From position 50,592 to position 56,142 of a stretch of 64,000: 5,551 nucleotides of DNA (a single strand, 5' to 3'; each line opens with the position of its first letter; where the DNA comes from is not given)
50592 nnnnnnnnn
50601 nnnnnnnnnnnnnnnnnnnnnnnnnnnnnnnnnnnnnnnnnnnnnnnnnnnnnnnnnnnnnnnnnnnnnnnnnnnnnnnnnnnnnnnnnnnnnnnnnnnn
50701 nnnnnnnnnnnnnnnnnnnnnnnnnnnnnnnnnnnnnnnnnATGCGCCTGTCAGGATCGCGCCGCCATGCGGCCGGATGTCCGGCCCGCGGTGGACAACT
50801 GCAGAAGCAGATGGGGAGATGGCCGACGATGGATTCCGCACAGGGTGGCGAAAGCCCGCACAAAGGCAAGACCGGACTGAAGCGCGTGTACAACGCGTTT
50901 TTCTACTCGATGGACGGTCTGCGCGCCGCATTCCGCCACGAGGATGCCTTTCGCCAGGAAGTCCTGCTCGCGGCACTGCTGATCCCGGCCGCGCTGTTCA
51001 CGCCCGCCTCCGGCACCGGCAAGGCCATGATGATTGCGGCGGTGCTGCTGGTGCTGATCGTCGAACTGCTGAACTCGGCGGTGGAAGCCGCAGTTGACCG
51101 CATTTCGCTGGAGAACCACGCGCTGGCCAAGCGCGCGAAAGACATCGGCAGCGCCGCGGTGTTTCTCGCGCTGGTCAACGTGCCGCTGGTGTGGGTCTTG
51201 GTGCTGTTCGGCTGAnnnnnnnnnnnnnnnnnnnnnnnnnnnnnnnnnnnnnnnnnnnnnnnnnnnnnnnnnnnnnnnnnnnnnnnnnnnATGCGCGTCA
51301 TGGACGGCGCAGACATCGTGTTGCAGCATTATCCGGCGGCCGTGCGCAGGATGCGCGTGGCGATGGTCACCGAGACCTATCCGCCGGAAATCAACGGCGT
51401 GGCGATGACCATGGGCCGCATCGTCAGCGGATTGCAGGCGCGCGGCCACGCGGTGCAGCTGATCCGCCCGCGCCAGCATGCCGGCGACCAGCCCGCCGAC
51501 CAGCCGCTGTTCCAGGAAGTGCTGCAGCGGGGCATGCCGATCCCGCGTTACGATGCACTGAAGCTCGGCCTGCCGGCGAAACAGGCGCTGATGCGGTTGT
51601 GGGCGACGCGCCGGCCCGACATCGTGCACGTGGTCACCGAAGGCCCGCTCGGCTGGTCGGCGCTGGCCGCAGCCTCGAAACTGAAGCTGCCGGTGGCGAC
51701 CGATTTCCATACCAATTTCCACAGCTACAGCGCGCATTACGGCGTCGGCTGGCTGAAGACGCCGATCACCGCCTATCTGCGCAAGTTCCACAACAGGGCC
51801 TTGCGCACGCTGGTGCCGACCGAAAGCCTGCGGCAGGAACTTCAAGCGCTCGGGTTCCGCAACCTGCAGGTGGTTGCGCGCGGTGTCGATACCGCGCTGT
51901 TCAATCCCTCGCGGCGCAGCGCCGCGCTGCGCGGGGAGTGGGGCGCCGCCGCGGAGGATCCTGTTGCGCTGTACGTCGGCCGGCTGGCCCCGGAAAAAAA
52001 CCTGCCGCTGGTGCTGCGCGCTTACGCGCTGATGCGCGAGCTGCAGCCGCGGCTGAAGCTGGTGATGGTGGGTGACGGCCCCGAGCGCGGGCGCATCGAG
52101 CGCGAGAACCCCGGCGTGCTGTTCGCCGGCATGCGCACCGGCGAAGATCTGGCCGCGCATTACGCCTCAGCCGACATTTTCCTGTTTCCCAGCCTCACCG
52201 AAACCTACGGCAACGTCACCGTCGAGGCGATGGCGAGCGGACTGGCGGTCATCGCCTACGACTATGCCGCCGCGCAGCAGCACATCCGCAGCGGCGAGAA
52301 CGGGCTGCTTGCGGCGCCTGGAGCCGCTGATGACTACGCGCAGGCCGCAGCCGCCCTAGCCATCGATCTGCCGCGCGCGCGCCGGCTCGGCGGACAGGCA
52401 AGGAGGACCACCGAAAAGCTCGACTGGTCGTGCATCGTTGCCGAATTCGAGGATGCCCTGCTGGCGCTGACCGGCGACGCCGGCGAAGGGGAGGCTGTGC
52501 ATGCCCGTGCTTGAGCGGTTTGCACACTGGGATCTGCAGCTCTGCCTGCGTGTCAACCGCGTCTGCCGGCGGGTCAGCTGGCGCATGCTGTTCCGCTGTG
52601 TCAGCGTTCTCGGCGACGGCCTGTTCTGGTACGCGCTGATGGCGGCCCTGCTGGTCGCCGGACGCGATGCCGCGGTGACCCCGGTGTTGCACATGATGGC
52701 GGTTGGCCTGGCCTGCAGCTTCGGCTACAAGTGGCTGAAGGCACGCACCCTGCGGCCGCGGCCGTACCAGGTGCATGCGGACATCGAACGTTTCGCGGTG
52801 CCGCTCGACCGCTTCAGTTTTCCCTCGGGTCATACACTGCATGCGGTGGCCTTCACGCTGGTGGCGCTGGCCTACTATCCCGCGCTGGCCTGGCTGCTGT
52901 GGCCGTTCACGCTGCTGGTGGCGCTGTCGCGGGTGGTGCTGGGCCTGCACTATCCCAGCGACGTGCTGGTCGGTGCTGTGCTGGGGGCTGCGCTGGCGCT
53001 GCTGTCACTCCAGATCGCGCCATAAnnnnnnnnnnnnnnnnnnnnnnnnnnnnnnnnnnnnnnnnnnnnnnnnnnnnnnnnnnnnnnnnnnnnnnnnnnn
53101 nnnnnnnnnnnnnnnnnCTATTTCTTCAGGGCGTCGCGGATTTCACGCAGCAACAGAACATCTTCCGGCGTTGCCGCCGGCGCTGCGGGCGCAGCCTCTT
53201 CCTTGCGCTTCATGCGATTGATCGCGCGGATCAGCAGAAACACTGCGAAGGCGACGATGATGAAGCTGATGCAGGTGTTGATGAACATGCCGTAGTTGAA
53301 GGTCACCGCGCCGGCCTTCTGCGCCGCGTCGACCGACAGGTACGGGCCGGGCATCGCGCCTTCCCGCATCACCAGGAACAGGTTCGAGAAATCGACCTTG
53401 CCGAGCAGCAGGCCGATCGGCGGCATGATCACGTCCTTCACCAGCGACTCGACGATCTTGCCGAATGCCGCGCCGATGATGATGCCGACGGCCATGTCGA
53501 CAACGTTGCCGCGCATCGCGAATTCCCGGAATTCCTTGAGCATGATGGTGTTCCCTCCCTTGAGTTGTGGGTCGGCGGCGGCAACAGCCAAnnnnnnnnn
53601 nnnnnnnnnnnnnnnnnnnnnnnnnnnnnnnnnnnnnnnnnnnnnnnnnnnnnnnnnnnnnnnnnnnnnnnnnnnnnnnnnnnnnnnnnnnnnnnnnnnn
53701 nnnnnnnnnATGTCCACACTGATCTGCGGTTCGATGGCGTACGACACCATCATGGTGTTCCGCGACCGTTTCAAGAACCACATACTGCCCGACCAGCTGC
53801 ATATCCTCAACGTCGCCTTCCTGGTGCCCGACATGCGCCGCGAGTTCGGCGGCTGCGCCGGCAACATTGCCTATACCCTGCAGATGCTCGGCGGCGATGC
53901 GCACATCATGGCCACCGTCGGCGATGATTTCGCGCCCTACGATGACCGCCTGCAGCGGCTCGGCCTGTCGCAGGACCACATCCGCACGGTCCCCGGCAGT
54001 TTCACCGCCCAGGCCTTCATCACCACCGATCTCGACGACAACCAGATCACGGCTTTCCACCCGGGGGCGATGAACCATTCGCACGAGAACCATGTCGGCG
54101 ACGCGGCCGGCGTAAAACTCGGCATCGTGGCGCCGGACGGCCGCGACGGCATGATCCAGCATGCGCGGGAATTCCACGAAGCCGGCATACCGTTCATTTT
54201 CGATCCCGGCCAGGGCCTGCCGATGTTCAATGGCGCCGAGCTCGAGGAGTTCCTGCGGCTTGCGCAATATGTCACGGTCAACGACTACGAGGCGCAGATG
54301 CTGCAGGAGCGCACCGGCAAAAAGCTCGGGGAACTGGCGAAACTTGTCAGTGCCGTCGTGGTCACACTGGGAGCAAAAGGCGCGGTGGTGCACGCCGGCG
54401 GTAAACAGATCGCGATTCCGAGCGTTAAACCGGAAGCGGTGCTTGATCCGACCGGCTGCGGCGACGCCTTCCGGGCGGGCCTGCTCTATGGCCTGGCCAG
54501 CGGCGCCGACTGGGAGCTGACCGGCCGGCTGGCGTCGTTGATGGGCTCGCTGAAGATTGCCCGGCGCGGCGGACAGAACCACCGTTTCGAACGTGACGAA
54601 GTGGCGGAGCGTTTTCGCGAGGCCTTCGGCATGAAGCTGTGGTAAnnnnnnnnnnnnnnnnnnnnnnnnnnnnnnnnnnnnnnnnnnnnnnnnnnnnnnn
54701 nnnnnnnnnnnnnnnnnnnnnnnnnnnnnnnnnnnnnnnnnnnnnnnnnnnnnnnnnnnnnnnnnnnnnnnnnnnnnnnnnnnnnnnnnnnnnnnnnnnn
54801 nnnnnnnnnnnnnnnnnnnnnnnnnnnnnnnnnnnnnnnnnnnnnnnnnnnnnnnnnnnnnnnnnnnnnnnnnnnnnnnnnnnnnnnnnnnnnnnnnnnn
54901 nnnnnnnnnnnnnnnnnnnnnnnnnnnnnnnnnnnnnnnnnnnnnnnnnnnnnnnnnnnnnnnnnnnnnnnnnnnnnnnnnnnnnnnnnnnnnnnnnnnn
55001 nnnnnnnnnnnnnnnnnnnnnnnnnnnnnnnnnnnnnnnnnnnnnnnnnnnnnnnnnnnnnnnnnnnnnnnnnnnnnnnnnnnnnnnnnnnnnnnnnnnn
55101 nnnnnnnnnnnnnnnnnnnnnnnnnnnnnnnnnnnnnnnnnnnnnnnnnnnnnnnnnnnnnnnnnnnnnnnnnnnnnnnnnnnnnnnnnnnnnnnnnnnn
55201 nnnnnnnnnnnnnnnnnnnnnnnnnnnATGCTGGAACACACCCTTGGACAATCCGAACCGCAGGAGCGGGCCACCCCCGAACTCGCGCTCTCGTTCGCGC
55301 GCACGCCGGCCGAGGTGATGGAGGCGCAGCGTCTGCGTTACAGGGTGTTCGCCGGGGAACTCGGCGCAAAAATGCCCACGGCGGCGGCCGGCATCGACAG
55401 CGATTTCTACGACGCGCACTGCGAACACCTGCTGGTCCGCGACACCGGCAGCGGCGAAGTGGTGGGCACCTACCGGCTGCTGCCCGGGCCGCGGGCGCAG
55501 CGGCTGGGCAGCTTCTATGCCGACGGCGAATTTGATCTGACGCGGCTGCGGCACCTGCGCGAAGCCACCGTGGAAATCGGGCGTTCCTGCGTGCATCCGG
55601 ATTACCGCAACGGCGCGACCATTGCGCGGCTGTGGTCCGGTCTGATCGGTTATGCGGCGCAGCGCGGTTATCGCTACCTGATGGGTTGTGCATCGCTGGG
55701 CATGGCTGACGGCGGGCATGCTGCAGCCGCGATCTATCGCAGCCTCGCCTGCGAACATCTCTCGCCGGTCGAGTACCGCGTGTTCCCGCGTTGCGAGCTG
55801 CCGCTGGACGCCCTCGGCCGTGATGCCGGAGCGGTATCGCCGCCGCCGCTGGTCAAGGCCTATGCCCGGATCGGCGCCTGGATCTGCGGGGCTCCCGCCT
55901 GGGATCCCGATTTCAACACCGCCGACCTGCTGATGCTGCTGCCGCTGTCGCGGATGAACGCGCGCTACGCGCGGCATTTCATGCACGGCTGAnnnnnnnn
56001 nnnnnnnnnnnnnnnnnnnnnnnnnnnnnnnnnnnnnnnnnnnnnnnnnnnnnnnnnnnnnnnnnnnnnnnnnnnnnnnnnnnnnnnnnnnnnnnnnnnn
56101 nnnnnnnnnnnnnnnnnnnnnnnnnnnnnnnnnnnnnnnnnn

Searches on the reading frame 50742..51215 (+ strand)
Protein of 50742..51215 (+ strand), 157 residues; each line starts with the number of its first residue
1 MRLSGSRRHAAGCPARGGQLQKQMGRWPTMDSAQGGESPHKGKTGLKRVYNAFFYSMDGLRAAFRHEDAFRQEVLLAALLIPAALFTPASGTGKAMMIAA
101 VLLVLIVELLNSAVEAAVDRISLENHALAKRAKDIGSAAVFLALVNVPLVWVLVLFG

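Call 52: search_protein_families(library=pfam, proteins=[window:50742-51215:+])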
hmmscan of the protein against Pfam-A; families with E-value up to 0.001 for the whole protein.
window:50742-51215:+ (157 aa): 1 family
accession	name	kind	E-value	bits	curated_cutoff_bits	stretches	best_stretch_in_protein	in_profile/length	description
PF01219.24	DAGK_prokar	-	1.6e-33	115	22.3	1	55-155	2-102/102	Prokaryotic diacylglycerol kinase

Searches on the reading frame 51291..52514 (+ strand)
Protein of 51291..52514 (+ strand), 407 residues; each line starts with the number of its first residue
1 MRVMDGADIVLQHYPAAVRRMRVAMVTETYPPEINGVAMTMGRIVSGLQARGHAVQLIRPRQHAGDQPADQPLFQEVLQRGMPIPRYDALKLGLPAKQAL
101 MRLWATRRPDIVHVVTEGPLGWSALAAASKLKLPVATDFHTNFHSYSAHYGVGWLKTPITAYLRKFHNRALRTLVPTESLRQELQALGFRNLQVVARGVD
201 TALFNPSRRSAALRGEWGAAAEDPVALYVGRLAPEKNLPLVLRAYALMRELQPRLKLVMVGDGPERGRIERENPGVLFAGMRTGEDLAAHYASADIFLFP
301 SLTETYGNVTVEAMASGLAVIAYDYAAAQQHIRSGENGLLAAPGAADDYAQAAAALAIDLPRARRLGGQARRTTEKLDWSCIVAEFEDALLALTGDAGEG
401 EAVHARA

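Call 53: search_protein_families(library=pfam, proteins=[window:51291-52514:+])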
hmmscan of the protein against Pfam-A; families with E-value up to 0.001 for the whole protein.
window:51291-52514:+ (407 aa): 7 families
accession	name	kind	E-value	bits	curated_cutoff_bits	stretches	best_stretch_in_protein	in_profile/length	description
PF13692.12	Glyco_trans_1_4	-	9.9e-32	110.6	27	1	224-357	2-140/142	Glycosyl transferases group 1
PF00534.26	Glycos_transf_1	-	1.3e-31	109.9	26.4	1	214-372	6-171/172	Glycosyl transferases group 1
PF13439.12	Glyco_transf_4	-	3.2e-28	99.3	28.5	1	34-202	1-169/170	Glycosyltransferase Family 4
PF13579.12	Glyco_trans_4_4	-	9.4e-21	75.2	29.7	1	35-195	1-153/158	Glycosyl transferase 4-like domain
PF13477.12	Glyco_trans_4_2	-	7.4e-07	29.9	23.4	1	42-137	14-104/139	Glycosyl transferase 4-like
PF20706.3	GT4-conflict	-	8.2e-06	25.5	26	1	220-333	194-321/385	Family 4 Glycosyltransferase in conflict systems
PF13524.12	Glyco_trans_1_2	-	7.7e-05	23.1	25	1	249-375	10-130/144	Glycosyl transferase-like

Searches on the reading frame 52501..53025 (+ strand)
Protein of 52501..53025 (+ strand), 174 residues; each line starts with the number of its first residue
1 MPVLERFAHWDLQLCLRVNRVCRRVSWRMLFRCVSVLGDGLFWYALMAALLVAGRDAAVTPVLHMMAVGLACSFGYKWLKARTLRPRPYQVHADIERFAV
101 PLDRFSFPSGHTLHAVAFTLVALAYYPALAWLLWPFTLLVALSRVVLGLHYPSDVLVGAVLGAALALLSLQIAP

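Call 53: search_protein_families(library=pfam, proteins=[window:52501-53025:+])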
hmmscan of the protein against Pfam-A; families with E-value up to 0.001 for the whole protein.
window:52501-53025:+ (174 aa): 3 families
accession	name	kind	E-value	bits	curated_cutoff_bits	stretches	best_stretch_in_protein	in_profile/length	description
PF01569.27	PAP2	-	8.3e-23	81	27.2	1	63-172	6-124/130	PAP2 superfamily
PF14378.12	PAP2_3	-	4.3e-08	33.6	27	1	105-167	125-189/190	PAP2 superfamily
PF14360.12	PAP2_C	-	6e-06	27.2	27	1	109-165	8-68/74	PAP2 superfamily C-terminal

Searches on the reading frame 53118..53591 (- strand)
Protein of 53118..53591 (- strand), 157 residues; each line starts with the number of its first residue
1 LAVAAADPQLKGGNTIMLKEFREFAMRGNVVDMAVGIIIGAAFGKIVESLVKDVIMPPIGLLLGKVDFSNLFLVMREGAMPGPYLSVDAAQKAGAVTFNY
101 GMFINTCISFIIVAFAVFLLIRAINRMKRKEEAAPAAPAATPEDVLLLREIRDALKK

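Call 53: search_protein_families(library=pfam, proteins=[window:53118-53591:-])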
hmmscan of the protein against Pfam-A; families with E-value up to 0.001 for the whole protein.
window:53118-53591:- (157 aa): 1 family
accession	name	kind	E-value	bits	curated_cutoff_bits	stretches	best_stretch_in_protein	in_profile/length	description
PF01741.23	MscL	-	2.5e-48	163.9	27.4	1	17-156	1-123/123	Large-conductance mechanosensitive channel, MscL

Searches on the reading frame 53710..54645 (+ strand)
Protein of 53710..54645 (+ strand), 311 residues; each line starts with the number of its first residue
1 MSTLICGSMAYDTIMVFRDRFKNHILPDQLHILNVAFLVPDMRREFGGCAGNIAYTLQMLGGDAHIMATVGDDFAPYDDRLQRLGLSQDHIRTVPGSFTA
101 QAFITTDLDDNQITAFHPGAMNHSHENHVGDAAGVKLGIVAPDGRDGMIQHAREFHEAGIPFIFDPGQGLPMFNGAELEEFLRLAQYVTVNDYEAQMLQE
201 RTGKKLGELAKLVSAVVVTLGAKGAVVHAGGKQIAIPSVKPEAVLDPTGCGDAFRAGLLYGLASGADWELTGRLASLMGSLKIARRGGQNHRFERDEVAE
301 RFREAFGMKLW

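Call 53: search_protein_families(library=pfam, proteins=[window:53710-54645:+])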
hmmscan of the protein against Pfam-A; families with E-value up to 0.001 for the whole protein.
window:53710-54645:+ (311 aa): 1 family
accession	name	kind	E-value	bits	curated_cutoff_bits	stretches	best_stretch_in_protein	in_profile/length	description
PF00294.29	PfkB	-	3.3e-37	128.9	25.8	1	35-290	25-297/302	pfkB family carbohydrate kinase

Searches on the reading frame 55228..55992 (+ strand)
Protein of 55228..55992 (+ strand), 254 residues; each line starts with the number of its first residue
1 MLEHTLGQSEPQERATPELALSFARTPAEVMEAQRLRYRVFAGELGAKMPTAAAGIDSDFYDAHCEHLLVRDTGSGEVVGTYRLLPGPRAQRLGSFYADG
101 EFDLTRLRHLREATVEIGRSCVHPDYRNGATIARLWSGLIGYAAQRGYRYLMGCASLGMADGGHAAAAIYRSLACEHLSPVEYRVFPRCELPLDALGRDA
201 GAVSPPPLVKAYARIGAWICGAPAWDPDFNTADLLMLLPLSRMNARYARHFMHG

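Call 53: search_protein_families(library=pfam, proteins=[window:55228-55992:+])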
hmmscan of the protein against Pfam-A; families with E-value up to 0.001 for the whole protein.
window:55228-55992:+ (254 aa): 3 families
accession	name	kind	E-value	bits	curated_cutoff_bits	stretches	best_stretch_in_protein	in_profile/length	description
PF13444.12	Acetyltransf_5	-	1.5e-35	122.4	22.4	1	36-137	1-102/102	Acetyltransferase (GNAT) domain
PF21926.2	FeeM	-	6.1e-07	29.8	27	1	32-152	1-119/158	N-acyl amino acid synthase FeeM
PF00583.31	Acetyltransf_1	-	0.00034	21.3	20.7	1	60-151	28-96/116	Acetyltransferase (GNAT) family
